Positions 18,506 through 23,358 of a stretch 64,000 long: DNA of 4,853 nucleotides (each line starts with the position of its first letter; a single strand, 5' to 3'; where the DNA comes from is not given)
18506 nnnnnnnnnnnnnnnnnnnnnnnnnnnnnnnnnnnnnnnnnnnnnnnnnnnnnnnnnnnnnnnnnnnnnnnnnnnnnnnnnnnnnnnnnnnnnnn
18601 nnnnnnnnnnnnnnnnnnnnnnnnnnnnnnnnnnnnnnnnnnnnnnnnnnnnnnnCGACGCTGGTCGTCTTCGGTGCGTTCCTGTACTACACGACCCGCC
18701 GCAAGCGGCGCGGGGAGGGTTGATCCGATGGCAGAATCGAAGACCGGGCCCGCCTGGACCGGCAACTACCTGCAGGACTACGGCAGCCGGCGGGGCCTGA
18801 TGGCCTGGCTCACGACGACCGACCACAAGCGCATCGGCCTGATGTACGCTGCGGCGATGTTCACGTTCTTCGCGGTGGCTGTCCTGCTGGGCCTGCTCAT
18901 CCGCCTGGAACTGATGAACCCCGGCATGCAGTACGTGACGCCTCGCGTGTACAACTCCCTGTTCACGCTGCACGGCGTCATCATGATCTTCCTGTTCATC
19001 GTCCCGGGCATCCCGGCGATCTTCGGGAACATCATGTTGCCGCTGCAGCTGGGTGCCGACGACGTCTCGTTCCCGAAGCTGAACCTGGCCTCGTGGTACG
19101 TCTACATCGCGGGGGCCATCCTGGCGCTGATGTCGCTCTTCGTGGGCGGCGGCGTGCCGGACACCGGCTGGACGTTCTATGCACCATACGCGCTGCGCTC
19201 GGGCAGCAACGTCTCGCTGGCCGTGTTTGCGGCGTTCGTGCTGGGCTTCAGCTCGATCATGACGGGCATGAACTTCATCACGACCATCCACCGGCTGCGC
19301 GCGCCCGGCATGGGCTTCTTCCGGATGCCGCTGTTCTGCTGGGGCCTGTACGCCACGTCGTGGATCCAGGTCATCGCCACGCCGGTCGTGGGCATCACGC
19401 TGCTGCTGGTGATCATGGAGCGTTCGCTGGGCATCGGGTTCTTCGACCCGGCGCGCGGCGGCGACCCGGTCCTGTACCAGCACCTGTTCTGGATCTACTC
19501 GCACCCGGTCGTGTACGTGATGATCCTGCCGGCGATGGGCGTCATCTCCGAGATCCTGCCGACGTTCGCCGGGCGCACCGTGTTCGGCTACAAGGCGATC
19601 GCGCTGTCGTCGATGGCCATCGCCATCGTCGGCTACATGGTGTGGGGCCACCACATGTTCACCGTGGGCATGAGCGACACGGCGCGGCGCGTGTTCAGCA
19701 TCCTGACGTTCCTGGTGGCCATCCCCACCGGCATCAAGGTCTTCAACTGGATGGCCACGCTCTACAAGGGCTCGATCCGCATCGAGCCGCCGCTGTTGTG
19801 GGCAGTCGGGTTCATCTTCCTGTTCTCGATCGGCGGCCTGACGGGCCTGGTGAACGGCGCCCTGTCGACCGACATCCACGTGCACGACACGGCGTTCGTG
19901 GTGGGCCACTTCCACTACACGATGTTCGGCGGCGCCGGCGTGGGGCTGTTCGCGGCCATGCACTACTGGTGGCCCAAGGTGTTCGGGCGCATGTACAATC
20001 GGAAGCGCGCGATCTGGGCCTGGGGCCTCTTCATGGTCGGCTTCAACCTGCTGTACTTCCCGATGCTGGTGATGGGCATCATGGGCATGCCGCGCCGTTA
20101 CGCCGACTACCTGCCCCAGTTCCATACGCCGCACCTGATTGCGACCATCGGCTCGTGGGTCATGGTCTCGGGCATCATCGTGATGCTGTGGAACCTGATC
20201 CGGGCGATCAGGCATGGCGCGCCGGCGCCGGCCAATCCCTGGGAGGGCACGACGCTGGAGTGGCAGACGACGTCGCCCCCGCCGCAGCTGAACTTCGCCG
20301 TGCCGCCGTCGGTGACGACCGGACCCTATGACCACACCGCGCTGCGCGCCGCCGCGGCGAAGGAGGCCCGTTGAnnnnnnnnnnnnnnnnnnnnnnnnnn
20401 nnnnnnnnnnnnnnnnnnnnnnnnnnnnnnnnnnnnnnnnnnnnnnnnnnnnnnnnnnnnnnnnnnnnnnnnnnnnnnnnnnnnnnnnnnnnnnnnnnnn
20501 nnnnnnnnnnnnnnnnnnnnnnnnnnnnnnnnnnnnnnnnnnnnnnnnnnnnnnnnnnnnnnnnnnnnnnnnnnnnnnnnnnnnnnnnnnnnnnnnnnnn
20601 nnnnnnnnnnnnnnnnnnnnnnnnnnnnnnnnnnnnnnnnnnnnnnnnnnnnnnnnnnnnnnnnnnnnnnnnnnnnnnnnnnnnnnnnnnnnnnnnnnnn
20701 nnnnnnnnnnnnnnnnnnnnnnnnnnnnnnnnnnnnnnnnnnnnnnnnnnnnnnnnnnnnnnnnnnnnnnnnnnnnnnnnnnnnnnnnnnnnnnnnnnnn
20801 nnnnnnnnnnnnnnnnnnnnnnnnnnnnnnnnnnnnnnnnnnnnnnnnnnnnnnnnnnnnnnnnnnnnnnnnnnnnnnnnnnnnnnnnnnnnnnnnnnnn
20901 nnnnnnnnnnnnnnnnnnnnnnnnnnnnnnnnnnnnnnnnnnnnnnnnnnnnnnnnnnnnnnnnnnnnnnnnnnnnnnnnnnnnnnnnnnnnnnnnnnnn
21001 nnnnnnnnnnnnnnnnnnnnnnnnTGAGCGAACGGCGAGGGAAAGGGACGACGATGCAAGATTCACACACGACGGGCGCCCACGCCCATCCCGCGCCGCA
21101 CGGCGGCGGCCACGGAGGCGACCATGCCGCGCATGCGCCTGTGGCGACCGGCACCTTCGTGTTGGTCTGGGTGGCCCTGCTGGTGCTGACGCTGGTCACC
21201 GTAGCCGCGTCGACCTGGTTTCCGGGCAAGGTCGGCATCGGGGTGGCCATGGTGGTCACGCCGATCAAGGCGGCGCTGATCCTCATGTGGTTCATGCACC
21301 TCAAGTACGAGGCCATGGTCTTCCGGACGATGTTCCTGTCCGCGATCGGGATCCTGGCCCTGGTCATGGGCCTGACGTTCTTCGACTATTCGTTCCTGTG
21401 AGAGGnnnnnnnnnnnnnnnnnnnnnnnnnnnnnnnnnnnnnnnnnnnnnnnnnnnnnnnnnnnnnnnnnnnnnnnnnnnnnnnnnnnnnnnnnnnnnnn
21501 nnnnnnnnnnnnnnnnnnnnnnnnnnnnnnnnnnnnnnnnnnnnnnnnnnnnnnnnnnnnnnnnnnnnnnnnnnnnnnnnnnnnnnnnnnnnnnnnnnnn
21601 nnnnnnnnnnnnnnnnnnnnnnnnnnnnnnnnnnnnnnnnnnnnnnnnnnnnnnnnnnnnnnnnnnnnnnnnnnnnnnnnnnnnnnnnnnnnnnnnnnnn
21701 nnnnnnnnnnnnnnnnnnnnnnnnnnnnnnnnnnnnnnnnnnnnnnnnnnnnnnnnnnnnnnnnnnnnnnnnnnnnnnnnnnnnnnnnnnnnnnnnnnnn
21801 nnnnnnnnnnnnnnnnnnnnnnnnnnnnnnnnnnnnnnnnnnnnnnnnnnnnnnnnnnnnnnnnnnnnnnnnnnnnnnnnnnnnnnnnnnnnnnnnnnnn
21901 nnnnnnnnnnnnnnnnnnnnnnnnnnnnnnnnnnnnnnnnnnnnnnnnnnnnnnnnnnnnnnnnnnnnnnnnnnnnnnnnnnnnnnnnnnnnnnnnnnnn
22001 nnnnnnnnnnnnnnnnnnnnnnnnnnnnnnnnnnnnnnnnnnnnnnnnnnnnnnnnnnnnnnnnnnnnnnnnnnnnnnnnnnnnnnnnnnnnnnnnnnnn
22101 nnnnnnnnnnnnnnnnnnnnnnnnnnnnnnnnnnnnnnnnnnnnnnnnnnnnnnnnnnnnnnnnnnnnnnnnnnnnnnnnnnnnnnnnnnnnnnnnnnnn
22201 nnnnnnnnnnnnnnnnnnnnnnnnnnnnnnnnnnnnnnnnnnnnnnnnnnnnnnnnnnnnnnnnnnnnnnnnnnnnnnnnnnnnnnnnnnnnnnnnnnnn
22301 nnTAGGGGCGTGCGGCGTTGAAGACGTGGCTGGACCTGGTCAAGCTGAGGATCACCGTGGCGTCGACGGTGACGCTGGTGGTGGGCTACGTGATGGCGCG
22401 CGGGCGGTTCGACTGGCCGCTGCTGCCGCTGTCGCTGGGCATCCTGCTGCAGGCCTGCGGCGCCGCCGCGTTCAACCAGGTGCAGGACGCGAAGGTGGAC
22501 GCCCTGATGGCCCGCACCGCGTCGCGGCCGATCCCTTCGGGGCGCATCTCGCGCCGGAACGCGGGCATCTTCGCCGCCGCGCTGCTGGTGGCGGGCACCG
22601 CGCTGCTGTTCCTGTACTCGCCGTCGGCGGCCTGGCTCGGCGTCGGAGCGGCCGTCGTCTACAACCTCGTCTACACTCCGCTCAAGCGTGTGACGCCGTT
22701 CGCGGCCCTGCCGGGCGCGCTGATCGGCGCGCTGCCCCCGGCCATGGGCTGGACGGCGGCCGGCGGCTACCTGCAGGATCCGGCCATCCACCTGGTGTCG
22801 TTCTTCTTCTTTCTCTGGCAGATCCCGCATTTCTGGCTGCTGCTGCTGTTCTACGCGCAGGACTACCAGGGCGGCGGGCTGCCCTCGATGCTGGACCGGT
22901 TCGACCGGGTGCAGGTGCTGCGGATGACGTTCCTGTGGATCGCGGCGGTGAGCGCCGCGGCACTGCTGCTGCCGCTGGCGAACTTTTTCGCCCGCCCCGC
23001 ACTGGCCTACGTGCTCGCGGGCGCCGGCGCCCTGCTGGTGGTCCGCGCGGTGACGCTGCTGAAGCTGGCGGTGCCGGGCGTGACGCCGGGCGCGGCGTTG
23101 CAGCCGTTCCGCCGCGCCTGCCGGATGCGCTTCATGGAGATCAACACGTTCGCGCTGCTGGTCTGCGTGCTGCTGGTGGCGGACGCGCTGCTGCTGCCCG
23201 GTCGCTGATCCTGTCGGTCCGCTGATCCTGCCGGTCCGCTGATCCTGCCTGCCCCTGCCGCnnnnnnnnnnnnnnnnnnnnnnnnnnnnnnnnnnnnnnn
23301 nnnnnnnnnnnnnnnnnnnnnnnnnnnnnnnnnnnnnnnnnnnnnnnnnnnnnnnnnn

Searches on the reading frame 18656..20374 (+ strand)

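Call 55: search_protein_families(library=pfam, proteins=[window:18656-20374:+], max_evalue=0.000001)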
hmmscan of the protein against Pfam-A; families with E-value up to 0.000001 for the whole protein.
window:18656-20374:+ (572 aa): 1 family
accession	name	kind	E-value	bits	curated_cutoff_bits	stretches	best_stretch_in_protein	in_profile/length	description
PF00115.25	COX1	-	5.8e-151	503.7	34.8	1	59-502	1-436/436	Cytochrome C and Quinol oxidase polypeptide I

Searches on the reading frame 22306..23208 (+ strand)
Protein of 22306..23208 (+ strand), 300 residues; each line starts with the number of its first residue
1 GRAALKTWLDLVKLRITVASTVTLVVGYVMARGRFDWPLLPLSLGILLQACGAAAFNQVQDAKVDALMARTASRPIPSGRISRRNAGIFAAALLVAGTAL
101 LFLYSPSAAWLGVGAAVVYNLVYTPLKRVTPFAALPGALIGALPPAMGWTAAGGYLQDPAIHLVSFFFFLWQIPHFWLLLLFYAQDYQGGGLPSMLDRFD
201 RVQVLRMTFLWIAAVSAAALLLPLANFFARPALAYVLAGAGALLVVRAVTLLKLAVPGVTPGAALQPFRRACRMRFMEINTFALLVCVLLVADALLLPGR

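Call 55: search_protein_families(library=pfam, proteins=[window:22306-23208:+], max_evalue=0.000001)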
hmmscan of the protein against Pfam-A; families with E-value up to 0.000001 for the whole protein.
window:22306-23208:+ (300 aa): 1 family
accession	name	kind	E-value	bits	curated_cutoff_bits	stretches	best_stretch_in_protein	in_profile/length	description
PF01040.23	UbiA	-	1.1e-45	156.3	34.2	1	22-247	3-229/250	UbiA prenyltransferase family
